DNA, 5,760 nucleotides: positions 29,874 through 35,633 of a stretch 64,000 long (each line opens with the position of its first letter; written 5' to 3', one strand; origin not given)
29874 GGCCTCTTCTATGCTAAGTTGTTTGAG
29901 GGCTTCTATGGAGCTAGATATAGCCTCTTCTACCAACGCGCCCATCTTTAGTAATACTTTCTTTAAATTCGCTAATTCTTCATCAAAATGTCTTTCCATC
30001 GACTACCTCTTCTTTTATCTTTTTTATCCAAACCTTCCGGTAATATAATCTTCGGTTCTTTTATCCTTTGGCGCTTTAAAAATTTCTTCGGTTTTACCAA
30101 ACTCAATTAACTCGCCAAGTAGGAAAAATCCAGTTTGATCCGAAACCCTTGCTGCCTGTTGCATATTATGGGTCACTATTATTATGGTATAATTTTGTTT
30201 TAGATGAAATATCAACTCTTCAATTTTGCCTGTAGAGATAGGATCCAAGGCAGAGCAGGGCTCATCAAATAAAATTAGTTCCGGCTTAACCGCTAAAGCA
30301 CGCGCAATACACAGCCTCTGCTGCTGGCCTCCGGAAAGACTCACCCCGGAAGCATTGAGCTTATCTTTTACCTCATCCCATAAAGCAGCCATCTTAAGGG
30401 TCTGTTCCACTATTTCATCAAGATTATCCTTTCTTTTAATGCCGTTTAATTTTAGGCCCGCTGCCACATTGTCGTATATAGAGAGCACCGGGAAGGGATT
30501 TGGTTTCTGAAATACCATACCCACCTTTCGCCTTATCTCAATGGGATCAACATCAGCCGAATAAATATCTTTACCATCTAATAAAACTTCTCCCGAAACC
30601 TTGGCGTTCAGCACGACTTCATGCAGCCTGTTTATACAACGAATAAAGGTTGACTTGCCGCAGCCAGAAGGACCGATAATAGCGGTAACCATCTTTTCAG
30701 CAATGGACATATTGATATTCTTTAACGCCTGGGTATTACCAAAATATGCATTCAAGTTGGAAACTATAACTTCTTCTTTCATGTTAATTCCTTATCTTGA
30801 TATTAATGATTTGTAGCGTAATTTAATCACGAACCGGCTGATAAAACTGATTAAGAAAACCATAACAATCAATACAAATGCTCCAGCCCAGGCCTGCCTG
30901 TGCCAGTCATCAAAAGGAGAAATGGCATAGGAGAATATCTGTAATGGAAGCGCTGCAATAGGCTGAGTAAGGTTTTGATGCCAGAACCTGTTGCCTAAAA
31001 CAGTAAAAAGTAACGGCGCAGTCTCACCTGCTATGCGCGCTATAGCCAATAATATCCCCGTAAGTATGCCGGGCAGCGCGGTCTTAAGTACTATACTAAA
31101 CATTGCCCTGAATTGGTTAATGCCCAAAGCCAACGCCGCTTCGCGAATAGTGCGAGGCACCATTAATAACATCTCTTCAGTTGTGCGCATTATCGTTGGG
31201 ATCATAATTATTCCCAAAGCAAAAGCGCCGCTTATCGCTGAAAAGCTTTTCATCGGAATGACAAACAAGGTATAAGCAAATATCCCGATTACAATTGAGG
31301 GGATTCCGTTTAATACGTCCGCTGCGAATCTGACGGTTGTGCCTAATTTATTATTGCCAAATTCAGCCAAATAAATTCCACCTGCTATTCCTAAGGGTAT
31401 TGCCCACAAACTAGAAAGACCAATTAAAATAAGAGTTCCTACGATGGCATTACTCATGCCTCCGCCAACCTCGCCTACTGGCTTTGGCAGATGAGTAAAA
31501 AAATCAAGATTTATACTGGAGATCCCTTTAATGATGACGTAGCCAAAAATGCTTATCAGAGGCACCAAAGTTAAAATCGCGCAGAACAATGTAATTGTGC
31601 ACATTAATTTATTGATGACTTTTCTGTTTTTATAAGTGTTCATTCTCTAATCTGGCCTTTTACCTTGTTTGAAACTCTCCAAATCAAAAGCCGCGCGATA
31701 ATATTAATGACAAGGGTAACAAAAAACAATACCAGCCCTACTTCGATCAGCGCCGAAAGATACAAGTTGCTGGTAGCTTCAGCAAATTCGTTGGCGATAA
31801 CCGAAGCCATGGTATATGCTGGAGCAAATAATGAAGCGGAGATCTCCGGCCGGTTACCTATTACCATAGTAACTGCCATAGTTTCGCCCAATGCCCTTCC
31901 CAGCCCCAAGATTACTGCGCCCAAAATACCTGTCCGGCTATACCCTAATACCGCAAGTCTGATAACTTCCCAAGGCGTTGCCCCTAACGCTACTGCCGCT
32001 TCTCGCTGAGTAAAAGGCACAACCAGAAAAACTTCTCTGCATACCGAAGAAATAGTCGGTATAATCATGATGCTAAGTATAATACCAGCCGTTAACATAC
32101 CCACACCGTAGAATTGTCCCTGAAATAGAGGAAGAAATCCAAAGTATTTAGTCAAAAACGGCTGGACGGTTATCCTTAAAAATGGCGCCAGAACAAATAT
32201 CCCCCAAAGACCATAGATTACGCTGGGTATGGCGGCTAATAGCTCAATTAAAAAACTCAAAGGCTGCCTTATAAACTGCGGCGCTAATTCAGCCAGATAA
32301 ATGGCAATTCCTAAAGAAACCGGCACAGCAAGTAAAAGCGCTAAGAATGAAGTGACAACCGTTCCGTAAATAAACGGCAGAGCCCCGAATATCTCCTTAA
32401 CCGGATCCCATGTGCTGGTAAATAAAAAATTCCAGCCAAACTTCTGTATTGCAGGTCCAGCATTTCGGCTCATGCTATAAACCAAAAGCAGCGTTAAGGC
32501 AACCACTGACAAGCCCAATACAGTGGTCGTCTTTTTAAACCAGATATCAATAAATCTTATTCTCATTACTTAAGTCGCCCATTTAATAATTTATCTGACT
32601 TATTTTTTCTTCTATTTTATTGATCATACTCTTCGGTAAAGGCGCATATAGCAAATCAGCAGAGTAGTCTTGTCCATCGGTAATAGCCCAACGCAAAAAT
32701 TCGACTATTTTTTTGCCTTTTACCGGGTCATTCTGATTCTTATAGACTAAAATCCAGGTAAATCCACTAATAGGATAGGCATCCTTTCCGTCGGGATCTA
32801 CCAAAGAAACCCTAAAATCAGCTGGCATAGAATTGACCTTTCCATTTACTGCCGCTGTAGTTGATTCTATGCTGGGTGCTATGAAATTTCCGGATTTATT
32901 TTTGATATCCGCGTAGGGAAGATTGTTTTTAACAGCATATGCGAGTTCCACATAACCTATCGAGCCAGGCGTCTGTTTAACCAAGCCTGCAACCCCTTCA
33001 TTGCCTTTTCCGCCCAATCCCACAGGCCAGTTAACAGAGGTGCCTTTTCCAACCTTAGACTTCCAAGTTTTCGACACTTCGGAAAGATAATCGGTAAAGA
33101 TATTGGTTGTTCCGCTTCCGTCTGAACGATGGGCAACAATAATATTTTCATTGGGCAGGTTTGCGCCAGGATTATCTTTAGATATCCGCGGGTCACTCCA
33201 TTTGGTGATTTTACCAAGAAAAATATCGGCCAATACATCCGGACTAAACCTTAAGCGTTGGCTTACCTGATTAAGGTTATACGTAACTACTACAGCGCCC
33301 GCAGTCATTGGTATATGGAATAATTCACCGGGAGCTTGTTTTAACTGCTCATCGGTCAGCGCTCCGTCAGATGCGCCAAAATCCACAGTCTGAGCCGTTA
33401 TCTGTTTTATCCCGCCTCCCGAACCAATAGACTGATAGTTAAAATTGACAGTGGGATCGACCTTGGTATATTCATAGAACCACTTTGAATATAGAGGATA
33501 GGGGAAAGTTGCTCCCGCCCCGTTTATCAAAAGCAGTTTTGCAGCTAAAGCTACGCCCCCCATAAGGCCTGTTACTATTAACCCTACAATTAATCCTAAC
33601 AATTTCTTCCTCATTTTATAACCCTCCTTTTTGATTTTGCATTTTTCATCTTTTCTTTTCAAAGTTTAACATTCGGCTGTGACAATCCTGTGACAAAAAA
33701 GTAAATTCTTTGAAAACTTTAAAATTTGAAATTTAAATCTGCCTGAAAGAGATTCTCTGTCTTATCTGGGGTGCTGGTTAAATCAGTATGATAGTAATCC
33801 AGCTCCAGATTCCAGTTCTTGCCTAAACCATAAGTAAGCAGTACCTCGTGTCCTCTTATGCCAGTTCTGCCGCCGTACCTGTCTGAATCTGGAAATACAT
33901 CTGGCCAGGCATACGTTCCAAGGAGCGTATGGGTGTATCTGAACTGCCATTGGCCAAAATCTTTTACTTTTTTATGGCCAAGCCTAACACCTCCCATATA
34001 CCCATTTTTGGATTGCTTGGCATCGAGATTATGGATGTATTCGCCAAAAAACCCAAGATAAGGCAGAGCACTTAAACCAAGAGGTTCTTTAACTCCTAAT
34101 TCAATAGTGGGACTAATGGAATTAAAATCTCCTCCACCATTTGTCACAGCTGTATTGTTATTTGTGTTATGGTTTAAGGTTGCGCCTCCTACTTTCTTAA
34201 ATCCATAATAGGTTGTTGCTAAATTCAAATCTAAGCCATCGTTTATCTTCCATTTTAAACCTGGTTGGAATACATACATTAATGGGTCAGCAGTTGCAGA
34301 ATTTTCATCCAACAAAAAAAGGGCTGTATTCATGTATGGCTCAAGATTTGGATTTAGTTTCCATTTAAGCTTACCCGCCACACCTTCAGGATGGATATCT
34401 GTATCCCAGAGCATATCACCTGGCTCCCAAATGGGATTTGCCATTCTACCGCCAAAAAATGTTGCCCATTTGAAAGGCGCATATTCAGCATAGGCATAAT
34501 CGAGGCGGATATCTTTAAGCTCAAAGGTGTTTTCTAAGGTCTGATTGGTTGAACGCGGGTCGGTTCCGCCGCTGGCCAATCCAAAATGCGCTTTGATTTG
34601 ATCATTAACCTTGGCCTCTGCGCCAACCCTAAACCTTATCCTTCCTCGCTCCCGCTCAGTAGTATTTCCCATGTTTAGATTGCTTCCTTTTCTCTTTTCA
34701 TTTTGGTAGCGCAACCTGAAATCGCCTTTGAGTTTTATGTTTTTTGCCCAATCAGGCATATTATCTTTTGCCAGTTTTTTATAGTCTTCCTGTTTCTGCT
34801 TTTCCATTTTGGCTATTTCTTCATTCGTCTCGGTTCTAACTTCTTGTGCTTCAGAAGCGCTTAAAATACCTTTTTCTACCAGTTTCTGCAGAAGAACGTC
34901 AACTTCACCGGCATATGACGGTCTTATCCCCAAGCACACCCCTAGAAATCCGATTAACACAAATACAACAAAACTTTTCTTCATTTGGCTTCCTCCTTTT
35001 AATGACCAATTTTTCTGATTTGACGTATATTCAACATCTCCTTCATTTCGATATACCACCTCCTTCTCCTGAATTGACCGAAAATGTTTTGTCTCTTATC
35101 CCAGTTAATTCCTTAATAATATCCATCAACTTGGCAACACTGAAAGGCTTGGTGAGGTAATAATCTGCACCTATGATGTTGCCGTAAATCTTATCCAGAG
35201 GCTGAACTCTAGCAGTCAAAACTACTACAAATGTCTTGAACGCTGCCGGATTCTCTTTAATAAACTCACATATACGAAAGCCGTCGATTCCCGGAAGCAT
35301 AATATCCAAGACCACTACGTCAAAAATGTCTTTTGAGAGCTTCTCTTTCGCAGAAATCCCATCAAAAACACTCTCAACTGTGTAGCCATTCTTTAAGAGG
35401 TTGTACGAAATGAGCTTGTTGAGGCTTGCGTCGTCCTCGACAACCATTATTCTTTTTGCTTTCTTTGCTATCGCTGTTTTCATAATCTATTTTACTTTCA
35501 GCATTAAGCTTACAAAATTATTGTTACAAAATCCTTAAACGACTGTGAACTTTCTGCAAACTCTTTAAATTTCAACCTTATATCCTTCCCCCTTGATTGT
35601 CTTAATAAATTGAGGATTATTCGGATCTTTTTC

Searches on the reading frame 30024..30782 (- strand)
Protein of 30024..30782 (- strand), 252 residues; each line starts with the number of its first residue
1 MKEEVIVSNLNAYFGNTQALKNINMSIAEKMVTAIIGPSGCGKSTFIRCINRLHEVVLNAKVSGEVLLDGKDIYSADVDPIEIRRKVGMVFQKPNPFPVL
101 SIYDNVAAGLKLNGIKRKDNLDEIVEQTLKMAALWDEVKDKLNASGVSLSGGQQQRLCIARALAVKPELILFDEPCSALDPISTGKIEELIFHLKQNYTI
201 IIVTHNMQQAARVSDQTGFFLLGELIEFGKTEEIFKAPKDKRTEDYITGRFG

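Call 24: search_protein_families(library=pfam, max_evalue=0.00001, proteins=[window:30024-30782:-])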
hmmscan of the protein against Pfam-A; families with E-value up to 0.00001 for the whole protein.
window:30024-30782:- (252 aa): 3 families
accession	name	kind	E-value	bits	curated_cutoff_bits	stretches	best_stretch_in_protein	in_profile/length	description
PF00005.33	ABC_tran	-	1.5e-32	113.5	25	1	20-176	1-136/137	ABC transporter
PF13304.12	AAA_21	-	3.1e-11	44.3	27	0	32-74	1-40/304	AAA domain, putative AbiEii toxin, Type IV TA system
PF02463.25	SMC_N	-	1e-09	38.6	40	1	28-218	22-210/220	RecF/RecN/SMC N terminal domain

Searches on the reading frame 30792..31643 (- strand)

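Call 24: search_protein_families(library=pfam, max_evalue=0.00001, proteins=[window:30792-31643:-])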
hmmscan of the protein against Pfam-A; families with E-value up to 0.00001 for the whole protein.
window:30792-31643:- (283 aa): 1 family
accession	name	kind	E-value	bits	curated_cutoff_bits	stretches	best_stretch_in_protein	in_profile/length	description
PF00528.27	BPD_transp_1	-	2.5e-19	70.2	26.4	1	85-274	1-176/184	Binding-protein-dependent transport system inner membrane component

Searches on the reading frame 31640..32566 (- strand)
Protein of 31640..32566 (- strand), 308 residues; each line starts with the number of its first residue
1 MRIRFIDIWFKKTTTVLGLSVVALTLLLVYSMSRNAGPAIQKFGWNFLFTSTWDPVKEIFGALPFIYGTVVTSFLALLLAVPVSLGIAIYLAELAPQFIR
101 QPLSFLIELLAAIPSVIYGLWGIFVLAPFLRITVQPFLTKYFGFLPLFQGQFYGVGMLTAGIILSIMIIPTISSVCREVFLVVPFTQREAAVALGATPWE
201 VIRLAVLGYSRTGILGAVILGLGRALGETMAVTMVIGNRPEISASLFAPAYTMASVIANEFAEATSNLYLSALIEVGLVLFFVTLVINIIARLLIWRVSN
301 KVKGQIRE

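Call 24: search_protein_families(library=pfam, max_evalue=0.00001, proteins=[window:31640-32566:-])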
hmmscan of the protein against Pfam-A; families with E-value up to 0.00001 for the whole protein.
window:31640-32566:- (308 aa): 1 family
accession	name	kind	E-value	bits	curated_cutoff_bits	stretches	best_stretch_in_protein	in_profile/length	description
PF00528.27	BPD_transp_1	-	3.4e-11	43.6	26.4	1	85-298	2-182/184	Binding-protein-dependent transport system inner membrane component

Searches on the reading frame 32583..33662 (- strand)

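Call 24: search_protein_families(library=pfam, max_evalue=0.00001, proteins=[window:32583-33662:-])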
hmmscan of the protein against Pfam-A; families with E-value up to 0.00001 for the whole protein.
window:32583-33662:- (359 aa): 2 families
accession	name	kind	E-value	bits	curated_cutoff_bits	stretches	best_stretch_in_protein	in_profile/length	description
PF12849.12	PBP_like_2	-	1.8e-39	136.5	27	1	46-328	12-265/267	PBP superfamily domain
PF01547.30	SBP_bac_1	-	1.5e-18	68.3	26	1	50-331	7-305/307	Bacterial extracellular solute-binding protein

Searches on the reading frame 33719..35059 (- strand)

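Call 24: search_protein_families(library=pfam, max_evalue=0.00001, proteins=[window:33719-35059:-])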
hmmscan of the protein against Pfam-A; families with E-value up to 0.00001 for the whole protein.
window:33719-35059:- (446 aa): 1 family
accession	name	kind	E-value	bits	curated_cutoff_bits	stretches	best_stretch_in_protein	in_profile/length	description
PF16930.11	Porin_5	-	1.4e-49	169.5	22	3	132-301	155-339/535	Putative porin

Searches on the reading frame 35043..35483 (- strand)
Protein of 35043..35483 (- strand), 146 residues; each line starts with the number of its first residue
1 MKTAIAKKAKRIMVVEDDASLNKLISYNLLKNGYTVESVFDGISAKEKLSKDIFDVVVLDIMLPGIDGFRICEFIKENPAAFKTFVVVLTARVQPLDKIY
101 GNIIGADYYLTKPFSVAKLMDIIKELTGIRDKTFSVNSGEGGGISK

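Call 24: search_protein_families(library=pfam, max_evalue=0.00001, proteins=[window:35043-35483:-])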
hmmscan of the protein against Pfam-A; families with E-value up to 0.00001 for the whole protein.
window:35043-35483:- (146 aa): 1 family
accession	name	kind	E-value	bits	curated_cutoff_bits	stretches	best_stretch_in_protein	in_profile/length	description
PF00072.30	Response_reg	-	6.1e-21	75.1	30.2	1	12-123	1-110/111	Response regulator receiver domain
